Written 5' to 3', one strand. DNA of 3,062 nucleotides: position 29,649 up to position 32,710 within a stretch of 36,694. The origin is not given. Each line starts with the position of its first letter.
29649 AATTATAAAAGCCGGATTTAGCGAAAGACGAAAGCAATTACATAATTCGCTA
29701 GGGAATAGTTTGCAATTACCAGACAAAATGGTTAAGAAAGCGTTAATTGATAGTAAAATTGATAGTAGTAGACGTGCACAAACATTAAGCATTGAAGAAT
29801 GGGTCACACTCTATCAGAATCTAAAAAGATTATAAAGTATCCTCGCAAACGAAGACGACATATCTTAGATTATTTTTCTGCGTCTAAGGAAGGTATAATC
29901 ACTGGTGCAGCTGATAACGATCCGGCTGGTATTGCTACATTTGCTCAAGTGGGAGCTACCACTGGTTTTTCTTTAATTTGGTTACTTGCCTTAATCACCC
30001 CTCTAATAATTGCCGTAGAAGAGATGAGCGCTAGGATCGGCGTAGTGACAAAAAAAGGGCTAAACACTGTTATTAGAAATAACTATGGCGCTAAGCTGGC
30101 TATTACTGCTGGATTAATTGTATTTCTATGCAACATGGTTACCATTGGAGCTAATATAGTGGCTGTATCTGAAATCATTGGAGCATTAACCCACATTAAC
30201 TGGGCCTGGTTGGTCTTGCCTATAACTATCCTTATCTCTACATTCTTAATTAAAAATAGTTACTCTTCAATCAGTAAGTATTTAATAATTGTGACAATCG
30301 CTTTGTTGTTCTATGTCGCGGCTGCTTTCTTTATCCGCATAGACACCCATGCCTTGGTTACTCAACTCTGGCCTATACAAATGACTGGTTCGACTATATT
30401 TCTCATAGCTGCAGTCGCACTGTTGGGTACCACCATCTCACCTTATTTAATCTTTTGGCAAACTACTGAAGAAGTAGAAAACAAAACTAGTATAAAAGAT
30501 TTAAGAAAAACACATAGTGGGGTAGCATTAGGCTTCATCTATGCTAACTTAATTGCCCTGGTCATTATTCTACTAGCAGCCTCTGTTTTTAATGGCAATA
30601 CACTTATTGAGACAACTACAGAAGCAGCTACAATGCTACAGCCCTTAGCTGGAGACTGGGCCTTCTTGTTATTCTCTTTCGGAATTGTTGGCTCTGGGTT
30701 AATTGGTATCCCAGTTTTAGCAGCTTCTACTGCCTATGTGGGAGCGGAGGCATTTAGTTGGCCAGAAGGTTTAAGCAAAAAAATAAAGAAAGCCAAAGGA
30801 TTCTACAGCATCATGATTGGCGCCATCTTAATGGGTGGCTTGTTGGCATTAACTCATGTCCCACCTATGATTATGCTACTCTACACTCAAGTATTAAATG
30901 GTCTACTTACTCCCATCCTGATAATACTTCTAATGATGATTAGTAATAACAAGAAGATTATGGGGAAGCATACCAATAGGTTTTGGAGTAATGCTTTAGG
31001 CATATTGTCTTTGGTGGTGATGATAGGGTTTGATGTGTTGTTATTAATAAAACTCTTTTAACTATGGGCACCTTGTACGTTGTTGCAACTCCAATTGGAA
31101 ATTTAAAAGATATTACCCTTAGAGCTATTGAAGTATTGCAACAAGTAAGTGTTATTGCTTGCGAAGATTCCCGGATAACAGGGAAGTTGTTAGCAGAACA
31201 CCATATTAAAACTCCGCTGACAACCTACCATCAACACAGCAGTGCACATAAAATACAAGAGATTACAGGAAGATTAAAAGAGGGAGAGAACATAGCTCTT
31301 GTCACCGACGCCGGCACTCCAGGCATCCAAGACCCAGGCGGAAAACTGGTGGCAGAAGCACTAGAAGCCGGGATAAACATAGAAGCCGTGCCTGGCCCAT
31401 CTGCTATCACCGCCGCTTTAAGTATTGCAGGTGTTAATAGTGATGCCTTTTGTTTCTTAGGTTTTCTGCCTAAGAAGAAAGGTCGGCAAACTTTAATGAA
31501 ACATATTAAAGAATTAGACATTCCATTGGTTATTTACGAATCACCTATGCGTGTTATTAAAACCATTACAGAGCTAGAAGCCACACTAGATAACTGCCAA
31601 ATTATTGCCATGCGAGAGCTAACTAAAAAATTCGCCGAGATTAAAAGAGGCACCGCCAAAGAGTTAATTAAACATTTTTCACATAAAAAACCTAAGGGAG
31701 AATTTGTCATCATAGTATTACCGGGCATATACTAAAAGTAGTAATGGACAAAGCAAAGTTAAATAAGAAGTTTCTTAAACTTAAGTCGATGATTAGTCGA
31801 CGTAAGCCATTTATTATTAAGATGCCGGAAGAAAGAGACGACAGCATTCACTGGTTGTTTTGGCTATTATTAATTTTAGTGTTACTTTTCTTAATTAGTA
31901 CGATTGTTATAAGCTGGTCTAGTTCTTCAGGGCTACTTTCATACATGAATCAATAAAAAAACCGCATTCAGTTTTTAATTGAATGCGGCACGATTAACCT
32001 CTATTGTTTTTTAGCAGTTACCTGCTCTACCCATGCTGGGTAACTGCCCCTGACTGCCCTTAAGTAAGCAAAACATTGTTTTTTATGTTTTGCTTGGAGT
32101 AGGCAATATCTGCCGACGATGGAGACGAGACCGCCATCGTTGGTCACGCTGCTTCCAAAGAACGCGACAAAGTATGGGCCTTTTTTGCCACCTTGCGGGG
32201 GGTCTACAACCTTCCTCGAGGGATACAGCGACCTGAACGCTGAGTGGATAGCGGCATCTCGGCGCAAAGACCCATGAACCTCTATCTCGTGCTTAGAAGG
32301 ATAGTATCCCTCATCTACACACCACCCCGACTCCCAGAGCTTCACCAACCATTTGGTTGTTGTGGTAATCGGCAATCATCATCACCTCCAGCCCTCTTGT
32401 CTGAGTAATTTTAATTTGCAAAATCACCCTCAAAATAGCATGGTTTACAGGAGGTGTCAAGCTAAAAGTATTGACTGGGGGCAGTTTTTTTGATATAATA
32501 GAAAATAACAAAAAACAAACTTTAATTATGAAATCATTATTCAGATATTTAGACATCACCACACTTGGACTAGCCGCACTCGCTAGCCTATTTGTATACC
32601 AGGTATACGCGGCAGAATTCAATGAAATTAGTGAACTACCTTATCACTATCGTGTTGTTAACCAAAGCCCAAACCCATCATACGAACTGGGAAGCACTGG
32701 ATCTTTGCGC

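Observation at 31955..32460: Self-contained GC-rich, hairpin-dense 0.45-kb unit: an orphan 124-aa gene, an undescribed large structured RNA, or both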

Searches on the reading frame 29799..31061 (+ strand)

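Call 95: search_protein_families(library=pfam, proteins=[window:29799-31061:+], max_evalue=0.00001)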
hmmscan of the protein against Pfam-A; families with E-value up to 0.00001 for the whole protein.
window:29799-31061:+ (420 aa): 1 family
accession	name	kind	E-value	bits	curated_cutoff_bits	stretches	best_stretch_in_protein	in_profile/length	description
PF01566.24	Nramp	-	1.4e-67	228.7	29.8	1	45-394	1-356/357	Natural resistance-associated macrophage protein-like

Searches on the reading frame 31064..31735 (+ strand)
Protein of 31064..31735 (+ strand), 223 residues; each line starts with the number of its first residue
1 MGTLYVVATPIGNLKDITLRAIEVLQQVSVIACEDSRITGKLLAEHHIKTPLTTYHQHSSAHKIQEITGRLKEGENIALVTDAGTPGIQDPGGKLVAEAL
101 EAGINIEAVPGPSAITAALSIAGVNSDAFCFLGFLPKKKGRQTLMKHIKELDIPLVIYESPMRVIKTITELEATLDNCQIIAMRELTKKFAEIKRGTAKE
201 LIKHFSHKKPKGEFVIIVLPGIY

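Call 95: search_protein_families(library=pfam, proteins=[window:31064-31735:+], max_evalue=0.00001)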
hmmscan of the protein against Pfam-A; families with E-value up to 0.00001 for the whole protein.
window:31064-31735:+ (223 aa): 1 family
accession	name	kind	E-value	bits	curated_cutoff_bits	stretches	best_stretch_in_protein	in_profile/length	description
PF00590.25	TP_methylase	-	9.1e-31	107.9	27.8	1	3-201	1-211/212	Tetrapyrrole (Corrin/Porphyrin) Methylases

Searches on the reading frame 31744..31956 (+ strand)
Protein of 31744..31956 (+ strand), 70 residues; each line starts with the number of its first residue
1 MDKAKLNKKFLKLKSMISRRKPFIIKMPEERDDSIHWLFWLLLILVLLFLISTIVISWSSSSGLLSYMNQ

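Call 9: search_protein_families(library=pfam, proteins=[window:31744-31956:+], max_evalue=1)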
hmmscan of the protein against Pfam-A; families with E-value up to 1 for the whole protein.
window:31744-31956:+ (70 aa): 1 family
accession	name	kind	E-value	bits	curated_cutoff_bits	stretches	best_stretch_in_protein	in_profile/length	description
PF24379.1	DUF7535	-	0.03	14.4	27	1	27-61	20-54/60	Family of unknown function (DUF7535)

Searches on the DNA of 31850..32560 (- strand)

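Call 4: search_rna_families(source=window, start=31850, end=32560, threshold=evalue, max_evalue=10, show_alignments=5)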
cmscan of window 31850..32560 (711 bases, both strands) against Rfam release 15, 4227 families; matches with E-value up to 10: 3.
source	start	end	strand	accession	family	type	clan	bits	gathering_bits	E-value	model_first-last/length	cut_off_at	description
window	31950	32048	-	RF04312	trpB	Cis-reg;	-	20.8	59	2.7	1-107/107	no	trpB ncRNA motif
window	31955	32006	+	RF00756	mir-299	Gene; miRNA;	-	17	67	1.6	1-63/63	no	mir-299 microRNA precursor family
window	32337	32375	-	RF02066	STnc320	Gene; sRNA;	-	14.4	50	8.5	1-55/55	no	Salmonella enterica sRNA STnc320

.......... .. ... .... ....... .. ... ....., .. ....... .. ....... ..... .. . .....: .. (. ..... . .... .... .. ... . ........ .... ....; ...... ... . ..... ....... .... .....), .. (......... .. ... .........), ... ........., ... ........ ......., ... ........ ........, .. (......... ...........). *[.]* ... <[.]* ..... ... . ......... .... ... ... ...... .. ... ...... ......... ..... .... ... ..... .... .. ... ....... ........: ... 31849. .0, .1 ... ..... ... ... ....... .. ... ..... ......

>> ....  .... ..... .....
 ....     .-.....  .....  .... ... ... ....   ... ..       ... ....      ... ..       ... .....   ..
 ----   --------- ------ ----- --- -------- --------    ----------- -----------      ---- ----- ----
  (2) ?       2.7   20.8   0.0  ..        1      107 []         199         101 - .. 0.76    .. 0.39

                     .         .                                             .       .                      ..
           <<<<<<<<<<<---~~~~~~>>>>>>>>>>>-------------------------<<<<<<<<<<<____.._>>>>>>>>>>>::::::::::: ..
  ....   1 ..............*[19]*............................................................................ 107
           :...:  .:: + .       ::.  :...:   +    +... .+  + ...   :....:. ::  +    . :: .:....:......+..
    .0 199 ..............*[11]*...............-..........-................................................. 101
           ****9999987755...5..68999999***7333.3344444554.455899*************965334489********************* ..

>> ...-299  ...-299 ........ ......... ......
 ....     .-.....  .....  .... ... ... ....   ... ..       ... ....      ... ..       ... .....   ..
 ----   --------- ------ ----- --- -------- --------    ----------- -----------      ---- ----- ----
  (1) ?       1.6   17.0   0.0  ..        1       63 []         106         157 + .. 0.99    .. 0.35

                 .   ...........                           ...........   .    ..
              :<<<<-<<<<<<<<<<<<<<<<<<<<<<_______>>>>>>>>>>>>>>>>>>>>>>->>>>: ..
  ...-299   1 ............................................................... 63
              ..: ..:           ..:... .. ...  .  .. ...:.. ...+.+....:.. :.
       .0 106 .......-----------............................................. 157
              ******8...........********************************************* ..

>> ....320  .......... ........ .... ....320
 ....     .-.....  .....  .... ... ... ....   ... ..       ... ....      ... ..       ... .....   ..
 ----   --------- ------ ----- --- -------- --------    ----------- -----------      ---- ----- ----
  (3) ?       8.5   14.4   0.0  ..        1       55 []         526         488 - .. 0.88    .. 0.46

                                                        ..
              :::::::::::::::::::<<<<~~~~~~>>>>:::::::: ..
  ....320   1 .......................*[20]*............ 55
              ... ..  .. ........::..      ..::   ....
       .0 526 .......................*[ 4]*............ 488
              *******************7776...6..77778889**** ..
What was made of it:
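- On Any Rfam family (structured ncRNA, riboswitch, RNase P, tmRNA, 6S, SRP, large ornate RNAs): In permissive mode, only three chance-level hits with E of 1.6 or more, all far below their gathering scores (call 4).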

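Call 97: search_rna_families(sources=[L001, L002, L003, L004, L005, L008, L009, L012, L015, L016, L018], threshold=gathering)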
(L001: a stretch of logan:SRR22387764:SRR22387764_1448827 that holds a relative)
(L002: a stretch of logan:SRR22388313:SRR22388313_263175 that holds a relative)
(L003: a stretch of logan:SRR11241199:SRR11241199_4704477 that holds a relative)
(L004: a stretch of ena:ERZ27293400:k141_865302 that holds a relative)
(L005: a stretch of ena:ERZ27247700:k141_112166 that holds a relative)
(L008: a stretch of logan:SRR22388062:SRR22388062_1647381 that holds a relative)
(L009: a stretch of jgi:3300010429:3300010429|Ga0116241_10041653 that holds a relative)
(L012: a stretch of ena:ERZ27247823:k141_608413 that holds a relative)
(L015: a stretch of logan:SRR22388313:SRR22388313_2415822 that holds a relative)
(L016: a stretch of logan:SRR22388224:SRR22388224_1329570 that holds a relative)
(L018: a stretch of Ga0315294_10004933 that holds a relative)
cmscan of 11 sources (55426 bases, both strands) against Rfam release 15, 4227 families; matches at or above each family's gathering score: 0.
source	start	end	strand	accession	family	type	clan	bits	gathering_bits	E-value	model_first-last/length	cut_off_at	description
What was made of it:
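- On Any Rfam family (structured ncRNA, riboswitch, RNase P, tmRNA, 6S, SRP, large ornate RNAs): No match in 11 homologous loci (call 97).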
